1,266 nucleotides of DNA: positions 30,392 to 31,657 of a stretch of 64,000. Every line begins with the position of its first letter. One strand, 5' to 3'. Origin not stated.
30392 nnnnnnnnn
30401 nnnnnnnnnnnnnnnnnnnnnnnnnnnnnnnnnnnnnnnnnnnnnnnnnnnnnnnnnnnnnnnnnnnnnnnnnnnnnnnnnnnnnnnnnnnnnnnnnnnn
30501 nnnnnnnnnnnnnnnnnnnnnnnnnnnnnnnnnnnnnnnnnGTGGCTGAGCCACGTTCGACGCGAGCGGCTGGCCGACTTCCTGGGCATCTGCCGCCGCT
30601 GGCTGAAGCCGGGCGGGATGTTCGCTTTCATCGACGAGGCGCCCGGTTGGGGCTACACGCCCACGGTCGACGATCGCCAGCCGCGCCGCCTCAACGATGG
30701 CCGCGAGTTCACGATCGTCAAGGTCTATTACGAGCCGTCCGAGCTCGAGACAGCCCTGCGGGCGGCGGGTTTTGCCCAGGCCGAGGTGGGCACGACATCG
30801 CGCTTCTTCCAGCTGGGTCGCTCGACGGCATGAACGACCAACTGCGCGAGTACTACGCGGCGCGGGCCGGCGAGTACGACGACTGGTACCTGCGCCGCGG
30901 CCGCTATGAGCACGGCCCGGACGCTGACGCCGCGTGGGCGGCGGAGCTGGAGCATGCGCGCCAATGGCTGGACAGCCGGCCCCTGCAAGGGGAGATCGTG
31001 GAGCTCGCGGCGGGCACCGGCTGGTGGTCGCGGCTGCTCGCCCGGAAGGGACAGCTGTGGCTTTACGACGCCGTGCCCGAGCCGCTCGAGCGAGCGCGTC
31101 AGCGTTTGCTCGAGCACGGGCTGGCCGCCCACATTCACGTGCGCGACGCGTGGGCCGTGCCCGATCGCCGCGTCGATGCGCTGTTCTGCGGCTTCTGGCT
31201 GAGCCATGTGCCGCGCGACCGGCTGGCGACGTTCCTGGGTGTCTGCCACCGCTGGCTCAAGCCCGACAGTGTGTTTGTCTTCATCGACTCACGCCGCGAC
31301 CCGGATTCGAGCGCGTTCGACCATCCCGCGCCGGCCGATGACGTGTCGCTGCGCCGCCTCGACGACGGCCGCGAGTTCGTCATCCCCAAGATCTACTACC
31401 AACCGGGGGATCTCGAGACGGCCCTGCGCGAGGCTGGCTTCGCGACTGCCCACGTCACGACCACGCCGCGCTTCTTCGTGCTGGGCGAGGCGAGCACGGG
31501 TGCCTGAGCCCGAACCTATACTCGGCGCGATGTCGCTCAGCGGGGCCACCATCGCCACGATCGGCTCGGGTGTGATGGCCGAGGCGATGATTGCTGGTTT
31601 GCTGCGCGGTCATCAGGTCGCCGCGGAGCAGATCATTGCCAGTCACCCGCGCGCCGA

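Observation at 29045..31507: Cytoplasmic cobalamin-binding protein translationally coupled to two tandem paralogous SAM-methyltransferases, the first with a Zn-ribbon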

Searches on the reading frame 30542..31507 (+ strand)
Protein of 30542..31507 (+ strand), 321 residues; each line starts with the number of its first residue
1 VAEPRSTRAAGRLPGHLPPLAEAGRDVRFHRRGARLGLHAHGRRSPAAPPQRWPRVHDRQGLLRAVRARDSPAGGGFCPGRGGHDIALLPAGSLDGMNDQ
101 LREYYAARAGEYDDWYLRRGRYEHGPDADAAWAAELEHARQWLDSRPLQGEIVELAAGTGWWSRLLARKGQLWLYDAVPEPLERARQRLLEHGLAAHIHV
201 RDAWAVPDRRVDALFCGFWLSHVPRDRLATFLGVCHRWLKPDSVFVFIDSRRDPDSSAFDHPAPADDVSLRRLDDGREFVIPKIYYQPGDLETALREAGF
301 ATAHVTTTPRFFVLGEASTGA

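Call 4: search_protein_families(library=pfam, proteins=[window:30542-31507:+], max_evalue=0.1)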
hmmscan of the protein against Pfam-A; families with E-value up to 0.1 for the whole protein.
window:30542-31507:+ (321 aa): 6 families
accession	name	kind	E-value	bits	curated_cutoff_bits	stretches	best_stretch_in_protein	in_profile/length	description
PF13649.12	Methyltransf_25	-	3.9e-13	50.3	27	1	152-242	1-96/97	Methyltransferase domain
PF08241.18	Methyltransf_11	-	6.3e-10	40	21.2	1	154-247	2-95/95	Methyltransferase domain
PF13489.12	Methyltransf_23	-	1.6e-09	38.2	27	1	136-304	13-163/164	Methyltransferase domain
PF08242.18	Methyltransf_12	-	1.1e-06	29.7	30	1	153-244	1-97/98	Methyltransferase domain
PF13847.12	Methyltransf_31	-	8.9e-05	22.6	27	1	151-251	6-113/145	Methyltransferase domain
PF05891.18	Methyltransf_PK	-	0.0012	18.9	27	1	169-261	78-173/218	AdoMet dependent proline di-methyltransferase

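Call 5: search_protein_families(library=ncbifam, proteins=[window:30542-31507:+], max_evalue=0.1)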
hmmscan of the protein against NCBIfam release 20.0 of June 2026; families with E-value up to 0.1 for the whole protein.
window:30542-31507:+ (321 aa): 7 families
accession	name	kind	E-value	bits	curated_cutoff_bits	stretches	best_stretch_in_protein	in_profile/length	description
NF043040.1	corrin_prot_MT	hypoth_equivalog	4.3e-06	26.3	180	1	150-250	43-150/216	corrinoid protein-associated methyltransferase CpaM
TIGR01934.1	MenG_MenH_UbiE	subfamily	0.00022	20.6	158.35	1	148-252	39-146/223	ubiquinone/menaquinone biosynthesis methyltransferase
NF001244.0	PRK00216.1-5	equivalog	0.0016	17.8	216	1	139-253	40-159/236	bifunctional demethylmenaquinone methyltransferase/2-methoxy-6-polyprenyl-1,4-benzoquinol methylase UbiE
NF038261.1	rhodoquin_RquA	equivalog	0.0068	16.2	175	1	165-251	70-157/218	rhodoquinone biosynthesis methyltransferase RquA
NF045667.1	MTase_DVU1556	equivalog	0.0082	15.6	155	1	149-265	23-138/213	DVU_1556 family methyltransferase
NF001240.0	PRK00216.1-1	equivalog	0.011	14.8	378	1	151-243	66-164/251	bifunctional demethylmenaquinone methyltransferase/2-methoxy-6-polyprenyl-1,4-benzoquinol methylase UbiE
TIGR02072.1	BioC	equivalog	0.014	15.2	184.95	1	150-247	36-132/244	malonyl-ACP O-methyltransferase BioC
